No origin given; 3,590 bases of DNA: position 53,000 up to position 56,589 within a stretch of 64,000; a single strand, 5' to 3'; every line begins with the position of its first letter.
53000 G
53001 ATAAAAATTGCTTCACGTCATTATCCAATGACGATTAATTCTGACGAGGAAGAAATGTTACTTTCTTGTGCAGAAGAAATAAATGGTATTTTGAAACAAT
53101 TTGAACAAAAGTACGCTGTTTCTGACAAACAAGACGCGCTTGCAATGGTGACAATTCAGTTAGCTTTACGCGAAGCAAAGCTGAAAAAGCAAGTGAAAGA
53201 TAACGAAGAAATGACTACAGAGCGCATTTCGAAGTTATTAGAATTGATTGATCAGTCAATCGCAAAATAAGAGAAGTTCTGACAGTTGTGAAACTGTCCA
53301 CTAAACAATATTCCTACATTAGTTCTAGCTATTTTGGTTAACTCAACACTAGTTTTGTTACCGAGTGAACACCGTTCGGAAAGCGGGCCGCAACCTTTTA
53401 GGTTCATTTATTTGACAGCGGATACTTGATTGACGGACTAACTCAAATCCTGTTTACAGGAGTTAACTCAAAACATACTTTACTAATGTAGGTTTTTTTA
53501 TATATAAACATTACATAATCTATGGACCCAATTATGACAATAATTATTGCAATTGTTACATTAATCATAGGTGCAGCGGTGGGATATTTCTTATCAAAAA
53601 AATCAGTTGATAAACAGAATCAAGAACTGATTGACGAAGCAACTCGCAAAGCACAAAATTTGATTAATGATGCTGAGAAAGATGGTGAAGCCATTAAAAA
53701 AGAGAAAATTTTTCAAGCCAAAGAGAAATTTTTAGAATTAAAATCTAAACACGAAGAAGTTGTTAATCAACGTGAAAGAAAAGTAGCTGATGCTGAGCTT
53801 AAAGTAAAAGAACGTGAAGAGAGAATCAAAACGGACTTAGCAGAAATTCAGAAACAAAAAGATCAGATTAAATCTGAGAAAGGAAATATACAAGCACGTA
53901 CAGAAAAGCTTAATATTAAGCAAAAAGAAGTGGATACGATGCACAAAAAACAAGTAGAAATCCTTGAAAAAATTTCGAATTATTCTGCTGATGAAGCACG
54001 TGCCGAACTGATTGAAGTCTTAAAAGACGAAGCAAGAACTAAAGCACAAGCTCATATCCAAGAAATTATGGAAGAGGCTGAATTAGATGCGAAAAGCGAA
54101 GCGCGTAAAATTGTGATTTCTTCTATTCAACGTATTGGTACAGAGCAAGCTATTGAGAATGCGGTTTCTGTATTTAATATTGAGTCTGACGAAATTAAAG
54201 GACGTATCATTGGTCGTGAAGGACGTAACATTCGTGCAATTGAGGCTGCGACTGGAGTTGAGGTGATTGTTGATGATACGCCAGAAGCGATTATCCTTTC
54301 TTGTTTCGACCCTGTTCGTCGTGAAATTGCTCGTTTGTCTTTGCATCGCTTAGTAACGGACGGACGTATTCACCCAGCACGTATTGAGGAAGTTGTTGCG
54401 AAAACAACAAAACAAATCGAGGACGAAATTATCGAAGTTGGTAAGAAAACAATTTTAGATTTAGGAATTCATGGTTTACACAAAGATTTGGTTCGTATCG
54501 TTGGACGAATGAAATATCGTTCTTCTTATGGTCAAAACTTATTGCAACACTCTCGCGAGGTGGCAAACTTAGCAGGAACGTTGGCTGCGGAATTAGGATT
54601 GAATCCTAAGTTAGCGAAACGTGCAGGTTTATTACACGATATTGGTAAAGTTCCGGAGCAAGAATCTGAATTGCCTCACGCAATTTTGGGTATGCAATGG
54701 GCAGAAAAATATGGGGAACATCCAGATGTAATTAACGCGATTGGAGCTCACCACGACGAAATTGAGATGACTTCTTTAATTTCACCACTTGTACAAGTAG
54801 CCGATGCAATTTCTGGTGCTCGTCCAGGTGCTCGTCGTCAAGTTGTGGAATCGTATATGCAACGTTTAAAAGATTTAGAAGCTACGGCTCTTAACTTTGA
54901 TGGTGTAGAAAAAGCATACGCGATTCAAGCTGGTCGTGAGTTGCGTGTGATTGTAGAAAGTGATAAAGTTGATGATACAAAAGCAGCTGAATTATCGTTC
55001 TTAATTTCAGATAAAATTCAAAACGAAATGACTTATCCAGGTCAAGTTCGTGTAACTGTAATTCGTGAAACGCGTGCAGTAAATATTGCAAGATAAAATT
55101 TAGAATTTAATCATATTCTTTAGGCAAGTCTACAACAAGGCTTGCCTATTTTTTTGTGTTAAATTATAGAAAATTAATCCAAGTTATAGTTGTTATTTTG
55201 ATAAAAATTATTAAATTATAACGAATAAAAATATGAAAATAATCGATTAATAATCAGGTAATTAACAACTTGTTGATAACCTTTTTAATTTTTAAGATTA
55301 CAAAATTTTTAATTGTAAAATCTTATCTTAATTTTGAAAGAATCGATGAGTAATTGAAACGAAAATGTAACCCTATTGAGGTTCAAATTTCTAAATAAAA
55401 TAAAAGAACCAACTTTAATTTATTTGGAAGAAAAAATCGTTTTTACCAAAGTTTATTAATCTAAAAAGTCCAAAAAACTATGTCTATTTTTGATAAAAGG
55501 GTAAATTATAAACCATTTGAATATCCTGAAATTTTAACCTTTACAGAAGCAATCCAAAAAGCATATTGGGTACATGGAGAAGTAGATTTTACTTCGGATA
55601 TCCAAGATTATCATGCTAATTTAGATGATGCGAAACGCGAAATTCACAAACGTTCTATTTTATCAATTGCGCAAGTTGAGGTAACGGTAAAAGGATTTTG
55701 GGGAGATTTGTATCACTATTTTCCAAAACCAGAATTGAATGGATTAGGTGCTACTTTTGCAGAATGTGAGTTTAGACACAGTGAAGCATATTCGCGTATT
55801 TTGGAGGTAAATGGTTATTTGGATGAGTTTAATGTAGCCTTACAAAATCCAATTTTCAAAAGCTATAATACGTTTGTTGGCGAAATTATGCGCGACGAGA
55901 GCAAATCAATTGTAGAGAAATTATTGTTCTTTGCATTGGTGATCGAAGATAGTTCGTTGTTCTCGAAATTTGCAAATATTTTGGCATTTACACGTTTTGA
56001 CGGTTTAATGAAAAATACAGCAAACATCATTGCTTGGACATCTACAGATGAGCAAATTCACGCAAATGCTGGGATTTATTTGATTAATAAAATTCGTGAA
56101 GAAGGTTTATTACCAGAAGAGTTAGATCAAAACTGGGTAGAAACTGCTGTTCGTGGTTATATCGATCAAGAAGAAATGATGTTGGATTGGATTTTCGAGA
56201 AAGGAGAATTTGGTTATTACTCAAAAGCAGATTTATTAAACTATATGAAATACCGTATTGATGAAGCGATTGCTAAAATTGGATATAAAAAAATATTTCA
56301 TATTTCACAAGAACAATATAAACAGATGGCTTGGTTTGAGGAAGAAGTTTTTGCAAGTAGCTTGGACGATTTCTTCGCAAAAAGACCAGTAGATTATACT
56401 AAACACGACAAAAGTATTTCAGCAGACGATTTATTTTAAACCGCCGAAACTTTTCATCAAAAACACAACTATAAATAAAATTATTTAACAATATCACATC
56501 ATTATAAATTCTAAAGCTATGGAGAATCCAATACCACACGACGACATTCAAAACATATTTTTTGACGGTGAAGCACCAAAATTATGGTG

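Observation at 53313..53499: Probable 6S RNA between zapA and rny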

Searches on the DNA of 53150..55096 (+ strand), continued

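Call 52: search_with_rna_model(model_id=R1, sources=[L089, L114, L084, L094, L123, L096, L109, L136, L148, L159], max_evalue=0.01, show_alignments=1)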
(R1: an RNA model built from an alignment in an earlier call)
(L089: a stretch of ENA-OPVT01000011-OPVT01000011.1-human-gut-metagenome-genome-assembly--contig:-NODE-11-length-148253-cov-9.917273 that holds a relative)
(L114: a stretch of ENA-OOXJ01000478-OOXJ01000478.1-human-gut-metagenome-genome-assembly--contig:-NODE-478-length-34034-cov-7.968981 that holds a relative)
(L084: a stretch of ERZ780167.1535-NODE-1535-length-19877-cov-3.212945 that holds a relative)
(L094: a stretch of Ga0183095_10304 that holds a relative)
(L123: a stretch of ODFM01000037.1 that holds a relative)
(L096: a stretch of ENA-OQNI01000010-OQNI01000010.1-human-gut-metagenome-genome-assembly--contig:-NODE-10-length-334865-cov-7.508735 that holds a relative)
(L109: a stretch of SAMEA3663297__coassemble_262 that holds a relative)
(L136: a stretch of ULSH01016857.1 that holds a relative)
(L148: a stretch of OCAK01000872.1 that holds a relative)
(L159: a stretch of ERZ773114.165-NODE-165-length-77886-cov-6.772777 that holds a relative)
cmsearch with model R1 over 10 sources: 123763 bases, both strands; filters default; matches with E-value up to 0.01: 10.
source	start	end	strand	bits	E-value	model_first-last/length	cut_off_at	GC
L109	4755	4935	+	64.9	2.1e-11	1-170/170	no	0.47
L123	5476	5656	-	61.1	1.3e-10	1-170/170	no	0.47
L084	7699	7878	+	59.9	2.3e-10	1-170/170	no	0.47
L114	5899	6081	+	58.4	4.6e-10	1-170/170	no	0.43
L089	6359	6538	+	58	5.8e-10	1-170/170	no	0.47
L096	4752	4931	-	58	5.8e-10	1-170/170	no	0.47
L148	6720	6899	-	57.6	6.9e-10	1-170/170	no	0.49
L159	4530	4711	-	57.1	8.5e-10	1-170/170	no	0.47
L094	4867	5046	-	53.8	4.3e-09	1-170/170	no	0.47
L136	5379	5568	-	40.3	2.6e-06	1-170/170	no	0.48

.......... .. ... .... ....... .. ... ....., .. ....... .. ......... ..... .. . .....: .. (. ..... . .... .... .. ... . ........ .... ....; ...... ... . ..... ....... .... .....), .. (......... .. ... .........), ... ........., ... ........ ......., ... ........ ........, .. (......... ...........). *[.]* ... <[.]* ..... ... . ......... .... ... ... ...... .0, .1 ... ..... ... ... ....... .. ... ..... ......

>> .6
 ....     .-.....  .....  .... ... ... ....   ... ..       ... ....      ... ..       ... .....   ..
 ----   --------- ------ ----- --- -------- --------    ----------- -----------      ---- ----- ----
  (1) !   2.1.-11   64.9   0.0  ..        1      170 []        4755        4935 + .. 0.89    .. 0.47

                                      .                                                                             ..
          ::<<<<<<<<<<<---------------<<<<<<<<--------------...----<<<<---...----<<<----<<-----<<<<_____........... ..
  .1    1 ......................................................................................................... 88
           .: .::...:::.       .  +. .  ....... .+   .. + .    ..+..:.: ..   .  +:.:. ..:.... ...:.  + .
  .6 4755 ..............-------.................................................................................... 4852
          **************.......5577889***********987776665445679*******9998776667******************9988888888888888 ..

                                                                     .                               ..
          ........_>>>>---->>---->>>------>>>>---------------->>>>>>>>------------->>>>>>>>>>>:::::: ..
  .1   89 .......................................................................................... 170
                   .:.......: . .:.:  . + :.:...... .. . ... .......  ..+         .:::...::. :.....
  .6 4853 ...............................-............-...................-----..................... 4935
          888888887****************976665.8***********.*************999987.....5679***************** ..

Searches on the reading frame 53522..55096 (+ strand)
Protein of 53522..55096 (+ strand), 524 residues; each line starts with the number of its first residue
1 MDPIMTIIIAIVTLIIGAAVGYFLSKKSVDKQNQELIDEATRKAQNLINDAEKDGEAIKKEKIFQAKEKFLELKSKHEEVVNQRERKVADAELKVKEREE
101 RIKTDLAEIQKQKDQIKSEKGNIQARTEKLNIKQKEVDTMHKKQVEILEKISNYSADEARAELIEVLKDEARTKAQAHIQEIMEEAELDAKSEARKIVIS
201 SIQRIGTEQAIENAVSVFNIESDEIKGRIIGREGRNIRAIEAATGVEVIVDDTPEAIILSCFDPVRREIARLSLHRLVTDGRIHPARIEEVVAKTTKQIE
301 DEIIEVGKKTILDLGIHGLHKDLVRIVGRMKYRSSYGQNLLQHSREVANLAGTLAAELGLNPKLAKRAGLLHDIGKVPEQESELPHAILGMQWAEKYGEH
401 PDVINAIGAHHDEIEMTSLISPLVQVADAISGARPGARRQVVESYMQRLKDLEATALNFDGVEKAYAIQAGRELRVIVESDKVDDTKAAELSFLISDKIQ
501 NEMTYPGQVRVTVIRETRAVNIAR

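Call 9: search_protein_families(library=pfam, proteins=[window:53522-55096:+], max_evalue=0.01)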
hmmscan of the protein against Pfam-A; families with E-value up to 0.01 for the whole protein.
window:53522-55096:+ (524 aa): 5 families
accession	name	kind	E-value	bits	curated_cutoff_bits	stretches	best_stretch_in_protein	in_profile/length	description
PF12072.13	RNase_Y_N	-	6.8e-33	114.2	32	1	5-208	1-200/201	RNase Y N-terminal region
PF01966.28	HD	-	1.5e-19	70.8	22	1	341-431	2-114/116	HD domain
PF00013.35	KH_1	-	6.7e-06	26.2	21.5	1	225-261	10-52/66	KH domain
PF08668.18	HDOD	-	1.5e-05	25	22.9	1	333-378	88-134/196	HDOD domain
PF22675.2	KH-I_KHDC4-BBP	-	0.0046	17.2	30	0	225-250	7-32/76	KHDC4/BBP-like, KH-domain type I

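Call 10: find_related_loci(query=window:53522-55096:+, collection=genome_contigs, flank=2500)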
Query window:53522-55096:+ (524 aa) in genome_contigs; peptide patterns used: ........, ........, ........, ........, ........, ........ (x = any residue, [..] = any of these).
600 stretches matched a pattern (row limit reached: there are more); 572 encode a relative of the query (tblastn E <= 1e-3); the best 80 are kept; 80 distinct loci.
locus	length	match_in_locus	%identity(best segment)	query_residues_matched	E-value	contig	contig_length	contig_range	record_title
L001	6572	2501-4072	98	1-524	0e+0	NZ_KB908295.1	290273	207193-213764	Empedobacter brevis NBRC 14943 = ATCC 43319 H277DRAFT_scaffold00005.5, whole genome shotgun sequence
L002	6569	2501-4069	98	1-524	0e+0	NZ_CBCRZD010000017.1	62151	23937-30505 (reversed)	Empedobacter stercoris strain CIP110833T isolate CIP110833T NODE_0017, whole genome shotgun sequence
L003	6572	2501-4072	96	1-524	0e+0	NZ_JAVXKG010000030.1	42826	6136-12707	MAG: Algoriella sp. isolate CGS6M1-bin12 NODE_763_length_42826_cov_7.411657, whole genome shotgun sequence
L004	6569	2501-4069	92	1-524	0e+0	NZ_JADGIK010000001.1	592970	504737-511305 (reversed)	Faecalibacter rhinopitheci strain WQ 117 Scaffold1, whole genome shotgun sequence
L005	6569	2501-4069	92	1-524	0e+0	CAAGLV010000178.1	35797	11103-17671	MAG TPA_asm: Flavobacteriales bacterium, isolate HGM07009, WGS project CAAGLV010000000 data, contig: SRS476833_13_k119_4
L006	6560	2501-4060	86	5-524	0e+0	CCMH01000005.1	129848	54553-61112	Weeksella sp. FF8 genome assembly Weeksella massiliensis, contig contig00005, whole genome shotgun sequence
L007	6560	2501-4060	86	5-524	0e+0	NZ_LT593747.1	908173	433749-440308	Vaginella massiliensis strain Marseille-P2517T, whole genome shotgun sequence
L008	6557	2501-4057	84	6-524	0e+0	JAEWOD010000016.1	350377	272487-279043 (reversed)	MAG: Bacteroidetes bacterium isolate OH_SBlB_50 k127_570325, whole genome shotgun sequence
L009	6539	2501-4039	85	12-524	0e+0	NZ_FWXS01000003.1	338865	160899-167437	Moheibacter sediminis strain CGMCC 1.12708, whole genome shotgun sequence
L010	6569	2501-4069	83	1-524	0e+0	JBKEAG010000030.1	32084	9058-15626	MAG: Moheibacter sp. isolate VLC_104 k121_16170926, whole genome shotgun sequence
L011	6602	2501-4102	72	5-524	0e+0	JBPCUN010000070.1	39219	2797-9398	MAG: Weeksellaceae bacterium isolate MAG_seacave_112 S1Ck127_9760053, whole genome shotgun sequence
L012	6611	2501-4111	72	2-524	0e+0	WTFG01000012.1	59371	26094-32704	Flavobacteriaceae bacterium Ap0902 12, whole genome shotgun sequence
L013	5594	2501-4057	74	20-524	0e+0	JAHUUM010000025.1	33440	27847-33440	Weeksellaceae bacterium TAE3-ERU29 Seq25, whole genome shotgun sequence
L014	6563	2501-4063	71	4-524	0e+0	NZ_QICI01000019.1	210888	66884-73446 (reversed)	Chryseobacterium sp. CH21 NODE_2_length_210888_cov_306.01_ID_3, whole genome shotgun sequence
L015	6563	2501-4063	71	4-524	0e+0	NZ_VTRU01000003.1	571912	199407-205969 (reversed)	Chryseobacterium panacisoli strain Gsoil 183 Gsoil183-2_scaffold3, whole genome shotgun sequence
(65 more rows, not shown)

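Call 44: search_protein_families(library=ncbifam, proteins=[window:53522-55096:+], max_evalue=0.01)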
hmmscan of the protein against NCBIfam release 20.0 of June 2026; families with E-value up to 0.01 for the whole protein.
window:53522-55096:+ (524 aa): 15 families
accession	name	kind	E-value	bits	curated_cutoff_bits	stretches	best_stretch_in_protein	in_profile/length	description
TIGR03319.1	RNase_Y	equivalog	2e-191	637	454.35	1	7-524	1-514/514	ribonuclease Y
NF009345.0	PRK12705.1-2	equivalog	3e-156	521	904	1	4-524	4-509/509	hypothetical protein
NF009344.0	PRK12705.1-1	equivalog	1e-137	460.2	831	1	29-524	62-572/572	hypothetical protein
NF000997.0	PRK00106.1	equivalog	2.3e-132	442.3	937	1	4-523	1-534/535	ribonuclease Y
NF009347.0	PRK12705.1-4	equivalog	2.8e-74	250.5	579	1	102-518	46-464/473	hypothetical protein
NF009346.0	PRK12705.1-3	equivalog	2e-23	83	545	1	256-495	217-460/493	hypothetical protein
TIGR00277.1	HDIG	domain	8.2e-22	76.9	27.6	1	336-412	1-83/84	HDIG domain-containing metalloprotein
NF005519.0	PRK07152.1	equivalog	1.1e-07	31.2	315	1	338-382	195-239/361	nicotinate-nucleotide adenylyltransferase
TIGR00488.1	TIGR00488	equivalog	2.4e-07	30.8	70.15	1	340-377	9-46/173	bis(5'-nucleosyl)-tetraphosphatase (symmetrical) YqeK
NF010326.0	PRK13763.1-1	equivalog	2.2e-06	27.5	247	1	224-286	96-154/186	putative RNA-processing protein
NF002829.0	PRK03007.1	equivalog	1.4e-05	24.2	385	1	338-378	65-105/425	deoxyguanosinetriphosphate triphosphohydrolase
TIGR01596.1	cas3_HD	equivalog_domain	1.6e-05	25.1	43.45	1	340-378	1-46/178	CRISPR-associated endonuclease Cas3''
TIGR03665.1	arCOG04150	hypoth_equivalog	1.7e-05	24.6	114.2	1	223-284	97-154/173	arCOG04150 universal archaeal KH domain protein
NF010328.0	PRK13763.1-3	equivalog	0.00028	20.7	194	1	224-285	118-175/197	putative RNA-processing protein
NF041669.1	GvpT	domain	0.0036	17.8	80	1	7-131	2-117/123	GvpT/GvpP family gas vesicle accessory protein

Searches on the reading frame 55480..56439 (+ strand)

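Call 9: search_protein_families(library=pfam, proteins=[window:55480-56439:+], max_evalue=0.01)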
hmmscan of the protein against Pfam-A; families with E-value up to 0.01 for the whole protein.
window:55480-56439:+ (319 aa): 1 family
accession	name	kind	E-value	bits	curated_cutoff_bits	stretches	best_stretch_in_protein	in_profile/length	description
PF00268.27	Ribonuc_red_sm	-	1.8e-54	185.4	33.6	1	7-276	1-277/281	Ribonucleotide reductase, small chain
